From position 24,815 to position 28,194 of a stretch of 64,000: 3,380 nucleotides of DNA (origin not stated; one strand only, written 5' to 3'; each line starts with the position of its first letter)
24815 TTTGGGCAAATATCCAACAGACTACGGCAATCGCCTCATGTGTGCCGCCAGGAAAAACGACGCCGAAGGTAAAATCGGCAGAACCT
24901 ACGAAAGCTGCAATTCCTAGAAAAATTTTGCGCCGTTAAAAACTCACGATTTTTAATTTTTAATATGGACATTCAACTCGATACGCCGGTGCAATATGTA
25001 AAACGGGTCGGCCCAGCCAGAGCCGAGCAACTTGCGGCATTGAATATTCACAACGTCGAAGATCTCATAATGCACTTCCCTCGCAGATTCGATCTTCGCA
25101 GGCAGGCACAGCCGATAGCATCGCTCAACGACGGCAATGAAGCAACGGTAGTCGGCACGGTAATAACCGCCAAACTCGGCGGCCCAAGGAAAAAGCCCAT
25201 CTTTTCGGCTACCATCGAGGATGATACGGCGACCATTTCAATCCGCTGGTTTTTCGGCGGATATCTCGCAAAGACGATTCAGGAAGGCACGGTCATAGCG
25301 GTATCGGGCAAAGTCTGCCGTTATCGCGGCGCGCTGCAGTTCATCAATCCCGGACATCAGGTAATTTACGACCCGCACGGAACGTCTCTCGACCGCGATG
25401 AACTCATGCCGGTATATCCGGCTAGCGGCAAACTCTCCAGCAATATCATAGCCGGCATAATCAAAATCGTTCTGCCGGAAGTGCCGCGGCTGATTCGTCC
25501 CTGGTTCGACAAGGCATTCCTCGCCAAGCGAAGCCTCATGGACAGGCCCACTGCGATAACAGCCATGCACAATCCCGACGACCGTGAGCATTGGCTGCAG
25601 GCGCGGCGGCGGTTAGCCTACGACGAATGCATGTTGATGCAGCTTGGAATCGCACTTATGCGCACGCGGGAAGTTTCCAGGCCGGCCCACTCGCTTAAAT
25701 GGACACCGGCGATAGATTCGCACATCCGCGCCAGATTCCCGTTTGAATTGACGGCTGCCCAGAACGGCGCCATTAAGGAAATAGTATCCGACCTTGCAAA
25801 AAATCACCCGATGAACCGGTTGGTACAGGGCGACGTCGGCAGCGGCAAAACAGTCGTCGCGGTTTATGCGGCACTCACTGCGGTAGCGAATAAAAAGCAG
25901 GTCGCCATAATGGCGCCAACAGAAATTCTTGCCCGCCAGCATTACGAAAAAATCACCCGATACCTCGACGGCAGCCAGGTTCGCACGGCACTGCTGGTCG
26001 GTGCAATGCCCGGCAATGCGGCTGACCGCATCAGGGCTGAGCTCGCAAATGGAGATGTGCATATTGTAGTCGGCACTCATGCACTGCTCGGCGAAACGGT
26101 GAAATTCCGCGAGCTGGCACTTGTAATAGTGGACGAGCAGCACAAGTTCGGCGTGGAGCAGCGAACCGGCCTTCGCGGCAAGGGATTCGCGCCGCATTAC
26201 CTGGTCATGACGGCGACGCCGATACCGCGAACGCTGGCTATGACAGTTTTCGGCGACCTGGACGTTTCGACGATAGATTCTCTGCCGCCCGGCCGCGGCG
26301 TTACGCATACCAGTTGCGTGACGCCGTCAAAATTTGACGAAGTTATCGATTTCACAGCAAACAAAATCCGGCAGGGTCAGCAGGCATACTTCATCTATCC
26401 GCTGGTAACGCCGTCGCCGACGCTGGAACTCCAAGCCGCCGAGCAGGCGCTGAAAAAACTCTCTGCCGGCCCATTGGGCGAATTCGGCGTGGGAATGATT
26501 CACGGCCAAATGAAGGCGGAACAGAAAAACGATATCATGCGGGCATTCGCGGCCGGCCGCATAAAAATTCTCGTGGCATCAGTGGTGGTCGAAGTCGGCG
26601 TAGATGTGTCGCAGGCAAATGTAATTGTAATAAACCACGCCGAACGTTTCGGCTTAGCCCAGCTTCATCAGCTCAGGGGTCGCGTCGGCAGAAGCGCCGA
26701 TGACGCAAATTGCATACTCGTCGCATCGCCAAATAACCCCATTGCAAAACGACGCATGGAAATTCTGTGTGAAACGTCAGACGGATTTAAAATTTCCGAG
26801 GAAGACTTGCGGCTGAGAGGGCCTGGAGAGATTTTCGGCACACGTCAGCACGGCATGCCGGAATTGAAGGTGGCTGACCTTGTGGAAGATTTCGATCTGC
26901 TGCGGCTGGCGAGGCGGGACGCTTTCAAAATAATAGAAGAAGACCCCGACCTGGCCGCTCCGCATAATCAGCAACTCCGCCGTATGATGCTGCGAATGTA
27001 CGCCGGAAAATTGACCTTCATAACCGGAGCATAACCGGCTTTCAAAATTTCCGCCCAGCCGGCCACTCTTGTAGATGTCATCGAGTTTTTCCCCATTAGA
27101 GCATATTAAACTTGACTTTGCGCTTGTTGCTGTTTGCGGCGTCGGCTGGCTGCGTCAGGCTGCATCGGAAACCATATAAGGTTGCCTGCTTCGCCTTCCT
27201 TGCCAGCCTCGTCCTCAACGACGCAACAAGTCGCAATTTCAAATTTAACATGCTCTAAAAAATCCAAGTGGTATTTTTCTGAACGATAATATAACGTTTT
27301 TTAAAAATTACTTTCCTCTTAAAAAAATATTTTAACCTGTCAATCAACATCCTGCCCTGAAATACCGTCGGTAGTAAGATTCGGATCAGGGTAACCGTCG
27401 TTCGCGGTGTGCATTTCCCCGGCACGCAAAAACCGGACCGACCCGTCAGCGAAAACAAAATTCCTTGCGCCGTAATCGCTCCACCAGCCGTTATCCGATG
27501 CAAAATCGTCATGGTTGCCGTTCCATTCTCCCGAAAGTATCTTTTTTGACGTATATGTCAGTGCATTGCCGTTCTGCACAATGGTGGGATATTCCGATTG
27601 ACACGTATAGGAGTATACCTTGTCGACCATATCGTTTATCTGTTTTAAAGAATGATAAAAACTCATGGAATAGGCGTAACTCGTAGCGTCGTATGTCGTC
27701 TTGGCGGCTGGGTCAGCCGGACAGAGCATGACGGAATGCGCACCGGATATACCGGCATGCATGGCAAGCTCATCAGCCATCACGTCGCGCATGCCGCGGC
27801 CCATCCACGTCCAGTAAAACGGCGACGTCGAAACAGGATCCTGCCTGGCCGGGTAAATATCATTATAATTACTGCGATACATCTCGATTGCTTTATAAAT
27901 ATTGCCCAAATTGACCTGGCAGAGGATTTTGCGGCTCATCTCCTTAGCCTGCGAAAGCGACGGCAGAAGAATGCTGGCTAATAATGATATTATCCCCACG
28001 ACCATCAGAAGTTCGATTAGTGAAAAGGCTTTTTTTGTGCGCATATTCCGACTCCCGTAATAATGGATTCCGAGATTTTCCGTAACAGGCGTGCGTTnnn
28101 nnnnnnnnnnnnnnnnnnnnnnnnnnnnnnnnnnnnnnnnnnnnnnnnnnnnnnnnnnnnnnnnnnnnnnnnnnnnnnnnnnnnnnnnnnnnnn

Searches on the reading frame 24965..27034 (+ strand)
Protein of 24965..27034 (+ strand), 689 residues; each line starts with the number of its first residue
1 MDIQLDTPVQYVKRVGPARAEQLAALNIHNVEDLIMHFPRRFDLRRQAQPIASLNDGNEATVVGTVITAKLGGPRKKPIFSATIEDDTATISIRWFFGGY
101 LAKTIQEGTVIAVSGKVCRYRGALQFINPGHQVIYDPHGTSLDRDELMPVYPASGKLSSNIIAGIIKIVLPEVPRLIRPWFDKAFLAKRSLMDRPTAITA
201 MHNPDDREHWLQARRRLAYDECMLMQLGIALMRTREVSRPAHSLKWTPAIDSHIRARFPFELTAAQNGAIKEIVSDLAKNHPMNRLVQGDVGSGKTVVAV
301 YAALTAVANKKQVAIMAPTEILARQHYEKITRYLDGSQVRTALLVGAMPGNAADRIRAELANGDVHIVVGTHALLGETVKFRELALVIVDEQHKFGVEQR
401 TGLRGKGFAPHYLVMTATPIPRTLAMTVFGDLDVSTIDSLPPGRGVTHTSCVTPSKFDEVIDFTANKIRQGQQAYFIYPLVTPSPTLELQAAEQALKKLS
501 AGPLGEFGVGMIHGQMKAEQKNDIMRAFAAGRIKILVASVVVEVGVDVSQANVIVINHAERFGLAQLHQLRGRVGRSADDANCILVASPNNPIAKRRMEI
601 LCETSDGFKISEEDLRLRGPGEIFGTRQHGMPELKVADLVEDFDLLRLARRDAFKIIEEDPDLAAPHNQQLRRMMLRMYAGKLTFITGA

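Call 63: search_protein_families(library=pfam, proteins=[window:24965-27034:+], max_evalue=0.00001)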
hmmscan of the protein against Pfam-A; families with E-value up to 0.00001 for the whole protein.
window:24965-27034:+ (689 aa): 6 families
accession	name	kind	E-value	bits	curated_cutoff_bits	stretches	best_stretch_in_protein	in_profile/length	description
PF00270.35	DEAD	-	2.5e-24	86.3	26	1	264-424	2-164/167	DEAD/DEAH box helicase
PF17191.10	RecG_wedge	-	1.2e-22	80.7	23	1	8-171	1-160/162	RecG wedge domain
PF00271.37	Helicase_C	-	5.1e-20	72.2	23.5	1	459-577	5-109/110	Helicase conserved C-terminal domain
PF19833.4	RecG_dom3_C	-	1.4e-17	63.9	26.8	1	604-679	1-77/87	ATP-dependent DNA helicase RecG, domain 3, C-terminal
PF04851.21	ResIII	-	4.1e-11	43.5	22.5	1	260-419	2-162/164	Type III restriction enzyme, res subunit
PF01336.31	tRNA_anti-codon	-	1.3e-08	35.1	27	1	61-129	2-70/75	OB-fold nucleic acid binding domain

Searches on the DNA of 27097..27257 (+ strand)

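Call 52: search_dna_similar(query=window:27097-27257:+, collection=plasmids, mode=distant, max_evalue=0.01, max_rows=10)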
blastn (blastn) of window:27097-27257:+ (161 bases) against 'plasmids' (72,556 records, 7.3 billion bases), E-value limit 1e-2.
No match.

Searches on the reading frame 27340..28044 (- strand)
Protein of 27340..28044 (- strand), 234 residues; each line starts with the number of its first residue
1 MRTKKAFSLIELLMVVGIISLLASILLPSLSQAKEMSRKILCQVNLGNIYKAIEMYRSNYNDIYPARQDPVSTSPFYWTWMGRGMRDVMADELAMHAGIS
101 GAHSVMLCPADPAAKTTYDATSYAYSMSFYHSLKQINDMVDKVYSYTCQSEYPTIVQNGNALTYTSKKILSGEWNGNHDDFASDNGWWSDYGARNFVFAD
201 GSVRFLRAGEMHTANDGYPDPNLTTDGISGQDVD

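Call 32: find_encoding_contigs(protein=window:27340-28044:-, flank=3000, max_places=10)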
Protein window:27340-28044:- (234 aa): 4 contigs read that carry it; 4 places shown.
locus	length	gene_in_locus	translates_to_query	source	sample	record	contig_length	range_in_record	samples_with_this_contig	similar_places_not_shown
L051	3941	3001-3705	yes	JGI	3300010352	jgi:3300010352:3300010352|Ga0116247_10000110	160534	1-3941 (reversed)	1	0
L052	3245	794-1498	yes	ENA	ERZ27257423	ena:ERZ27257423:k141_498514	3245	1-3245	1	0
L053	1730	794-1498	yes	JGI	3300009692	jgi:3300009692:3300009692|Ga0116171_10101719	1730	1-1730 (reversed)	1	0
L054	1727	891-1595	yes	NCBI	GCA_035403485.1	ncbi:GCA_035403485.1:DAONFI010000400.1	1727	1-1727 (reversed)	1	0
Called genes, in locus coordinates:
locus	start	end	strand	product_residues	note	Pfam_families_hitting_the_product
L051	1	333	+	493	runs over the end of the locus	PF03977:OAD_beta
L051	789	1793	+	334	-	PF02504:FA_synthesis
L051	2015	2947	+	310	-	PF00108:Thiolase_N (faint), PF08545:ACP_syn_III, PF08541:ACP_syn_III_C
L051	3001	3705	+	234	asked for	PF07596:SBP_bac_10 (faint)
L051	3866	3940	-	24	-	?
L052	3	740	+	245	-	?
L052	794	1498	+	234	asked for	PF07596:SBP_bac_10 (faint)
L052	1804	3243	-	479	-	?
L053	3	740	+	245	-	?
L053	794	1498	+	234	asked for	PF07596:SBP_bac_10 (faint)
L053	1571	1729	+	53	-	?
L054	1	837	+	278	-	PF08545:ACP_syn_III, PF08541:ACP_syn_III_C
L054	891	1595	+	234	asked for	PF07596:SBP_bac_10 (faint)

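Call 63: search_protein_families(library=pfam, proteins=[window:27340-28044:-], max_evalue=0.00001)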
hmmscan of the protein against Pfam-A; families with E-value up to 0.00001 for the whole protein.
window:27340-28044:- (234 aa): 0 families
